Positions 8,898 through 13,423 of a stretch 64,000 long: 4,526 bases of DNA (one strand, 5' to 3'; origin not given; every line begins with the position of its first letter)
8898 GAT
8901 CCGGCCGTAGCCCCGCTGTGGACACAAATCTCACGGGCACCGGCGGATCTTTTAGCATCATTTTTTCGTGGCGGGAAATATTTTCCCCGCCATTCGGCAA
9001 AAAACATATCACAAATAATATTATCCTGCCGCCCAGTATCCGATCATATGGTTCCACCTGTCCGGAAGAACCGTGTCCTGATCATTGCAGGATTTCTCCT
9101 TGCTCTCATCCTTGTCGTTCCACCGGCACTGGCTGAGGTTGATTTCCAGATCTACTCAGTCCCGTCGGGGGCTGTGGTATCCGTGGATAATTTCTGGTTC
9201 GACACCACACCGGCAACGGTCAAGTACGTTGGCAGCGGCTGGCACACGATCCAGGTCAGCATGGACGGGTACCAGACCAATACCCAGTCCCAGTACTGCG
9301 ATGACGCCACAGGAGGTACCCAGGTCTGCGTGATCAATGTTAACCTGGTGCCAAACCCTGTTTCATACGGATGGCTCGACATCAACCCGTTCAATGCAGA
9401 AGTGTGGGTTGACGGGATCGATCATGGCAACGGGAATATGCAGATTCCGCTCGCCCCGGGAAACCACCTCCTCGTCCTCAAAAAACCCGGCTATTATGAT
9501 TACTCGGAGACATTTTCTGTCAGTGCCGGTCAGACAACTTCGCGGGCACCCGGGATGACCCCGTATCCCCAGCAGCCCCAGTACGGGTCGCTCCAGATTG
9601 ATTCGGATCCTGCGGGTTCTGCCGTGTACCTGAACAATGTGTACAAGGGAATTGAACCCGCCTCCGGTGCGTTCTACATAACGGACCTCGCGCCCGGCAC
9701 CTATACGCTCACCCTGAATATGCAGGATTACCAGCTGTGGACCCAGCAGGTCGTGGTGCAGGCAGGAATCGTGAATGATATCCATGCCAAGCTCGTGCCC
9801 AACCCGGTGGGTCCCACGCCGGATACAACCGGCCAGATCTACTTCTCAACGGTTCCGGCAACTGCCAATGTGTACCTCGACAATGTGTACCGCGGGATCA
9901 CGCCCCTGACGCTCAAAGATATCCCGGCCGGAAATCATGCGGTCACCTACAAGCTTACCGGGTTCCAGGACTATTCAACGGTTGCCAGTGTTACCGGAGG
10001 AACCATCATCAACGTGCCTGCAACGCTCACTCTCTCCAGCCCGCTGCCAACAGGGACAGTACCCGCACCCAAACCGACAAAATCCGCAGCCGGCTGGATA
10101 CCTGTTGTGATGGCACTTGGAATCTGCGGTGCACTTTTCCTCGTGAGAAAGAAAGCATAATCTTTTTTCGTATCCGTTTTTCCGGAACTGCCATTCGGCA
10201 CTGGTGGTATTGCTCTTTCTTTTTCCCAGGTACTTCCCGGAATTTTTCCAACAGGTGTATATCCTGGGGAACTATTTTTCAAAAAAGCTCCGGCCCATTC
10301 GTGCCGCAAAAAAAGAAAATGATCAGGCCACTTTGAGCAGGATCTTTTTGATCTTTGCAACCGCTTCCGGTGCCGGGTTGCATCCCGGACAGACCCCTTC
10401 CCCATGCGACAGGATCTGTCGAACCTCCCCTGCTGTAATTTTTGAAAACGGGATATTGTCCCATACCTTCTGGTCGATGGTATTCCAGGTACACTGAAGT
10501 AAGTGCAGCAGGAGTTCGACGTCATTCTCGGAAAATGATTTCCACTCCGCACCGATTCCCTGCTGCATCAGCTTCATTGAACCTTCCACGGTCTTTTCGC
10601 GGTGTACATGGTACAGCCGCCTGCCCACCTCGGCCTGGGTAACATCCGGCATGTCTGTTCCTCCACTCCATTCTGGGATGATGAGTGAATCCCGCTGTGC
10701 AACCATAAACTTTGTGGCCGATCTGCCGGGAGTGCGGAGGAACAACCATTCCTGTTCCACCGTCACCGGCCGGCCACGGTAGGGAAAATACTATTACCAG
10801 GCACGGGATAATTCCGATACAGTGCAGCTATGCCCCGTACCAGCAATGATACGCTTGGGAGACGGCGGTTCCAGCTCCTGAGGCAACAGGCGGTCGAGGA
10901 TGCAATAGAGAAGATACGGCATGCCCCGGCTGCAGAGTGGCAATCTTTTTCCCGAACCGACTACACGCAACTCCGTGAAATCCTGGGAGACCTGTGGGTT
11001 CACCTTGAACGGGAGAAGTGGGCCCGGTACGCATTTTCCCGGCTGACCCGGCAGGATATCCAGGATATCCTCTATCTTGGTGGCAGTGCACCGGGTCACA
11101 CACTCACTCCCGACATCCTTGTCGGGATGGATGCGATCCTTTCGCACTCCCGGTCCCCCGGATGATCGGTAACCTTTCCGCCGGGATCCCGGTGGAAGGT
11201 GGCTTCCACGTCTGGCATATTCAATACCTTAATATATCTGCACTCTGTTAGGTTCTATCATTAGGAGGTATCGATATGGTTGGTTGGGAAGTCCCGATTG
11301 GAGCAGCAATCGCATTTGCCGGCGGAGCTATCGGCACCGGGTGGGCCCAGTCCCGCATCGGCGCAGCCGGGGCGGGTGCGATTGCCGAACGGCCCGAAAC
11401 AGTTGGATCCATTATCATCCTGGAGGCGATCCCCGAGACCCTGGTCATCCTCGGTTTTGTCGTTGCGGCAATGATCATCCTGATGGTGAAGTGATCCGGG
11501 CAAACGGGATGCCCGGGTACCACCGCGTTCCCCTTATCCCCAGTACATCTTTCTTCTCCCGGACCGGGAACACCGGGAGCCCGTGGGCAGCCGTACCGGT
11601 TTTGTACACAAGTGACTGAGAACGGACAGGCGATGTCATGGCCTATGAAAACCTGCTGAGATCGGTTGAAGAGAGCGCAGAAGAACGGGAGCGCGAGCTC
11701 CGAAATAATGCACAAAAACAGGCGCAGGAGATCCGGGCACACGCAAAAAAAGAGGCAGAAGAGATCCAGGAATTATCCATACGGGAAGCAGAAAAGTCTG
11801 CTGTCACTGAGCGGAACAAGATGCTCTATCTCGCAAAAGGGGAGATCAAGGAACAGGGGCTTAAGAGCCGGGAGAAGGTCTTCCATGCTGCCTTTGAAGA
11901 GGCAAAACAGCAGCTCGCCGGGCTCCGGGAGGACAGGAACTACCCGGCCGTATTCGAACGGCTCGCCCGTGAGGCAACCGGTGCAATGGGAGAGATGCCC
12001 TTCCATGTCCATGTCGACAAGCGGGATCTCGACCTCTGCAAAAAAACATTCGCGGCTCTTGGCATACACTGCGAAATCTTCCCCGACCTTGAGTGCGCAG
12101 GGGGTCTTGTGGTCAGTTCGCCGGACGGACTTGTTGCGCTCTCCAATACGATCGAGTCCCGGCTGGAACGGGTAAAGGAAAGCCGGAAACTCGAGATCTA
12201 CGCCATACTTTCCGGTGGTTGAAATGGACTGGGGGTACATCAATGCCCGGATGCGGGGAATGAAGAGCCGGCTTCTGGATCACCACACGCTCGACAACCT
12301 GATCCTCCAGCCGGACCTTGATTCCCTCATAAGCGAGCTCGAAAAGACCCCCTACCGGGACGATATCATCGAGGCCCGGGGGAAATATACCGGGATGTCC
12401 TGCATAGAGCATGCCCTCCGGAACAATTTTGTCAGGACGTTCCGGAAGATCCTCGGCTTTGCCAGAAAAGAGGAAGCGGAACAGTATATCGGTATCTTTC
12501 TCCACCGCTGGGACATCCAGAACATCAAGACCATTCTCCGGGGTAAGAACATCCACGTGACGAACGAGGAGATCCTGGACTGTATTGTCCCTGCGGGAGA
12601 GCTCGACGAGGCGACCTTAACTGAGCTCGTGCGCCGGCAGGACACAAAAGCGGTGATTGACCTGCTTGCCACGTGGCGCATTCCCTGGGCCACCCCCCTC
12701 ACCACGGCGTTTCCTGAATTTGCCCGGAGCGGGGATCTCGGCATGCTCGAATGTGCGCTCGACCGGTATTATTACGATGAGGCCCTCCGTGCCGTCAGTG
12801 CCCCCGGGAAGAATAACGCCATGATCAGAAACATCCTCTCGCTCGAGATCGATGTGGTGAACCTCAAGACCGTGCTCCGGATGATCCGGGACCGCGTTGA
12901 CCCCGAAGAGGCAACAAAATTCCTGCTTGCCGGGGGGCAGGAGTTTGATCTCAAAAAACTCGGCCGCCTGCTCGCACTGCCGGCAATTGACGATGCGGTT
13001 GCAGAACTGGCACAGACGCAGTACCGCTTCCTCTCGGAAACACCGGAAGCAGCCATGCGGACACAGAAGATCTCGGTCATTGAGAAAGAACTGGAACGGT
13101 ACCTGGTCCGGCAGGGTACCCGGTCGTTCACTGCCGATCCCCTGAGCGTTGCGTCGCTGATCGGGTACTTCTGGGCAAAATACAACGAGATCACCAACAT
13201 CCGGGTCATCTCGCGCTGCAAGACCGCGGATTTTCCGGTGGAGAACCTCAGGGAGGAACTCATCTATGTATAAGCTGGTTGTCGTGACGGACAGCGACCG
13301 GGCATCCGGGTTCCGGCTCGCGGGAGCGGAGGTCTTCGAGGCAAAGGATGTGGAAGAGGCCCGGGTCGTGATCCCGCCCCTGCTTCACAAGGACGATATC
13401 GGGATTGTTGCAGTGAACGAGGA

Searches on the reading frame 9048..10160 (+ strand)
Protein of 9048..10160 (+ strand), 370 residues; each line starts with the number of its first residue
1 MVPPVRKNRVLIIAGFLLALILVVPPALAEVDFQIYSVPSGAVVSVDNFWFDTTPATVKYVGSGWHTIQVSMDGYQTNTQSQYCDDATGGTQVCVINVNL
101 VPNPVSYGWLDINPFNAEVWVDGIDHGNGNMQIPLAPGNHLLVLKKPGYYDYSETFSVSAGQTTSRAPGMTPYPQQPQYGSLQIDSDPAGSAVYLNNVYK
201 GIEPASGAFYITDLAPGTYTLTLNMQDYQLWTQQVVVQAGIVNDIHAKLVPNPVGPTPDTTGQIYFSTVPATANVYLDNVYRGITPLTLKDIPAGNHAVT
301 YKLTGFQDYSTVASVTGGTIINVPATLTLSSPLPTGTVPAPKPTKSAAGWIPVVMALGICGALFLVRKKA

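Call 15: search_protein_families(library=pfam, proteins=[window:9048-10160:+])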
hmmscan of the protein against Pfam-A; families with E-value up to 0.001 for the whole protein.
window:9048-10160:+ (370 aa): 5 families
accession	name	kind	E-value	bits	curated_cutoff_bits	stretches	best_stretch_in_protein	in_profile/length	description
PF08308.17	PEGA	-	3.2e-45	152.3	20.8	4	262-328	2-68/71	PEGA domain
PF13620.12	CarboxypepD_reg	-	2.9e-14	53.6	32.3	1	205-249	36-81/82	Carboxypeptidase regulatory-like domain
PF13715.12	CarbopepD_reg_2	-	6.6e-09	36.1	32.2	0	205-249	32-76/88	CarboxypepD_reg-like domain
PF11008.14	DUF2846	-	0.00011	22.7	34.3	0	191-240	24-71/92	Protein of unknown function (DUF2846)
PF14686.12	fn3_3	-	0.00016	21.8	24.4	0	205-240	33-70/75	Polysaccharide lyase family 4, domain II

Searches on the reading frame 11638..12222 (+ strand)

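Call 15: search_protein_families(library=pfam, proteins=[window:11638-12222:+])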
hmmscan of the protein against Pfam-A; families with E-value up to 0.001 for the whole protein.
window:11638-12222:+ (194 aa): 1 family
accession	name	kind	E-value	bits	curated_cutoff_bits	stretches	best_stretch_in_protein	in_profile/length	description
PF01991.23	vATP-synt_E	-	2.8e-22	79.5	24.2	1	10-187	2-194/199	ATP synthase (E/31 kDa) subunit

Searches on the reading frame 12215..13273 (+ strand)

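Call 16: search_protein_families(library=pfam, proteins=[window:12215-13273:+])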
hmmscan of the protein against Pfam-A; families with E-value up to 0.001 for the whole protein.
window:12215-13273:+ (352 aa): 1 family
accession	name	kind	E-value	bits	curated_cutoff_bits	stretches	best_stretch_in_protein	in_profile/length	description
PF01992.21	vATP-synt_AC39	-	3.8e-78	263.6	29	1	9-347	1-338/339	ATP synthase (C/AC39) subunit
